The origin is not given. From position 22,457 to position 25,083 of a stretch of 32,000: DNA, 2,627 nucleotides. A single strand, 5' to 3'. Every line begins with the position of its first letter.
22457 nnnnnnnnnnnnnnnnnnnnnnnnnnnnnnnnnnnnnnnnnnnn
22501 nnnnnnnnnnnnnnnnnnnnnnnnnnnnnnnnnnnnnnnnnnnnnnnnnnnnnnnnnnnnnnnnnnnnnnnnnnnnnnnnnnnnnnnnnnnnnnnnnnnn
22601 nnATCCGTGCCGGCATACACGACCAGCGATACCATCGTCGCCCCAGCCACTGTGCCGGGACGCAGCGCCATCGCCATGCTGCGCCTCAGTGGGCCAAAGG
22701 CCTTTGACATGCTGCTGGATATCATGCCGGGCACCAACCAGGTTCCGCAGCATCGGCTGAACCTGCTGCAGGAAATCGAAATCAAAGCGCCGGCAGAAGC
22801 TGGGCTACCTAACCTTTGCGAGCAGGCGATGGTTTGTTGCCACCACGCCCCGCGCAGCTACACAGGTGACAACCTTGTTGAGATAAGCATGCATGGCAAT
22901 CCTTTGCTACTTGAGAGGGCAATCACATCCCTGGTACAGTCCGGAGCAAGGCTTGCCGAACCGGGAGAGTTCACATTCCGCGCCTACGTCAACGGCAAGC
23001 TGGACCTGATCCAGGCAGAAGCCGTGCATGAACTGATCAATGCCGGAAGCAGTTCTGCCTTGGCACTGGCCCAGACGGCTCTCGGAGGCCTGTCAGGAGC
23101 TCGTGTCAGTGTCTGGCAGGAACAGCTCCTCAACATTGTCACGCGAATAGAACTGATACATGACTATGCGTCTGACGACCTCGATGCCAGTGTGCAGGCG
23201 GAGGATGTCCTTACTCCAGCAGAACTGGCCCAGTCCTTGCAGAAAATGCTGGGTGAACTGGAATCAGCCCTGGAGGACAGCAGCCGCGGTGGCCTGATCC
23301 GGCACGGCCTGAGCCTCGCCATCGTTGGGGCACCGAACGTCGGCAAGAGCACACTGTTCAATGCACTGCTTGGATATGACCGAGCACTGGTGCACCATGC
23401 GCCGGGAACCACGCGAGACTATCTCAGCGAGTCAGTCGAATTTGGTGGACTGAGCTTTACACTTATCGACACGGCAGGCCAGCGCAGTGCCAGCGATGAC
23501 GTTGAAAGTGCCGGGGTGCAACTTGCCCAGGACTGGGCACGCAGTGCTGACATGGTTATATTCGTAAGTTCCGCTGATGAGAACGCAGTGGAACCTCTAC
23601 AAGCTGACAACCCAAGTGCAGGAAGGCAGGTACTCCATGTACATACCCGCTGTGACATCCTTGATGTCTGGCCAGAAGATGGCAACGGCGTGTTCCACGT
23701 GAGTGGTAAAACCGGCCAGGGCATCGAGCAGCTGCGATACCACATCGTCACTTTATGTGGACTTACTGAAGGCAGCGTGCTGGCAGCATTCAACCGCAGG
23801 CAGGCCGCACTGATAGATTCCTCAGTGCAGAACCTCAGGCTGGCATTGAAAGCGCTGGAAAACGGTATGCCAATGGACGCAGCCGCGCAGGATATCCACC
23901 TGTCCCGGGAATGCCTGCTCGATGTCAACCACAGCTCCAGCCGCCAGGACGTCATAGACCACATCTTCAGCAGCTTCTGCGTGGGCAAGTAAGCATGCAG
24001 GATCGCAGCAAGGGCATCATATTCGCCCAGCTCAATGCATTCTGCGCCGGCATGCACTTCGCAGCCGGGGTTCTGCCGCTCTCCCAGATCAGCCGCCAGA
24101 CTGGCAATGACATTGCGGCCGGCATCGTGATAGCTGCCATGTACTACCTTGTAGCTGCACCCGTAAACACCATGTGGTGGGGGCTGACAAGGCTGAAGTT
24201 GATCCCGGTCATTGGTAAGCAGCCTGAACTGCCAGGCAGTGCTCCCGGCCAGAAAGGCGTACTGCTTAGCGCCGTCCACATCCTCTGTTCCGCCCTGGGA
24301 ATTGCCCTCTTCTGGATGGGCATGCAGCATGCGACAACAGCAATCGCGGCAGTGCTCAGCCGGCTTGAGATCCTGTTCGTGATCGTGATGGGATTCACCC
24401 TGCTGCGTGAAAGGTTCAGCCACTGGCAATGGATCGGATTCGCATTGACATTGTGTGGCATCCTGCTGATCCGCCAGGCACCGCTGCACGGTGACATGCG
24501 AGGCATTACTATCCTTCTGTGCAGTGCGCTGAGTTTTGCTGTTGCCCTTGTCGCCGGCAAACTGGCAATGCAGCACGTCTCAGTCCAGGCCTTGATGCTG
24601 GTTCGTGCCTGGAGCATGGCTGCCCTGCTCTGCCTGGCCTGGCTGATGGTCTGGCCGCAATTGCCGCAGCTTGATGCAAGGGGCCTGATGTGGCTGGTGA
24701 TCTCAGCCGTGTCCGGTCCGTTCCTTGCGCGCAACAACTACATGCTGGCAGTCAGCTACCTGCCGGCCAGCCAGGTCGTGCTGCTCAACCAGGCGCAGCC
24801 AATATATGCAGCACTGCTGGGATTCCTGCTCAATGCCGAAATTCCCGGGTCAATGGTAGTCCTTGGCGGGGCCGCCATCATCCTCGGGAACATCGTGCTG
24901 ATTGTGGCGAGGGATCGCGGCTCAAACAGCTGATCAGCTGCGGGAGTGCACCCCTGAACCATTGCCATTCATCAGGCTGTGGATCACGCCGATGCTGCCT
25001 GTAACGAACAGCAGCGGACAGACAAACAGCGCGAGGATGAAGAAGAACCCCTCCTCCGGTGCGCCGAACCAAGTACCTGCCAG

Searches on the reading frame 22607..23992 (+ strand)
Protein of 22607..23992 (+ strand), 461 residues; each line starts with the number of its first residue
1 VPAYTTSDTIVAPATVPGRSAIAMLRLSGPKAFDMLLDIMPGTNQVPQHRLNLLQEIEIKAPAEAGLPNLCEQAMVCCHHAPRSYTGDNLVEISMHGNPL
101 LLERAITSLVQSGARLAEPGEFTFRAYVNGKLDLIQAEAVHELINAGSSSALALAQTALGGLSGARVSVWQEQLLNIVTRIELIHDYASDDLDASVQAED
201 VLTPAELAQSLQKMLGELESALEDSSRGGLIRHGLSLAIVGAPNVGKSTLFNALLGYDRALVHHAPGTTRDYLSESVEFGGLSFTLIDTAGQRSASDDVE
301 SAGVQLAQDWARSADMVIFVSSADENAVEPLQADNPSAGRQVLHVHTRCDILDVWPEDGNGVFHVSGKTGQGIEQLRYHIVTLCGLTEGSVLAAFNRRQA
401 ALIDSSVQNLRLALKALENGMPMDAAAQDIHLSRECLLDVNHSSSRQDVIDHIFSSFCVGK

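Call 9: search_protein_families(library=pfam, proteins=[window:22607-23992:+], max_evalue=0.001)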
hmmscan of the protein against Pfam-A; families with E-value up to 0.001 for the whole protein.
window:22607-23992:+ (461 aa): 5 families
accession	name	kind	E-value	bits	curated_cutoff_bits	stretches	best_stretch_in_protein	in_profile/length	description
PF12631.12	MnmE_helical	-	1.3e-36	127.1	40.1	1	134-458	1-211/211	MnmE helical domain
PF10396.14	TrmE_N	-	7.6e-30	104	29.8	1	9-131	1-117/117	GTP-binding protein TrmE N-terminus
PF01926.29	MMR_HSR1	-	1.4e-19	70.7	21.9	1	237-331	2-92/113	50S ribosome-binding GTPase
PF02421.24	FeoB_N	-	1.2e-07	31.8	27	1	237-321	3-86/156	Ferrous iron transport protein B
PF00350.29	Dynamin_N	-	0.00019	22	27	0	237-268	1-32/168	Dynamin family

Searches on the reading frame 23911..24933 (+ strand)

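Call 9: search_protein_families(library=pfam, proteins=[window:23911-24933:+], max_evalue=0.001)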
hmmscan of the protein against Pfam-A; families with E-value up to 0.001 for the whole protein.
window:23911-24933:+ (340 aa): 1 family
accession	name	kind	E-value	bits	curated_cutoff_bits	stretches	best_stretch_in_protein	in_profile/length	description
PF00892.27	EamA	-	2.4e-24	86.6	28.2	2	197-331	2-134/135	EamA-like transporter family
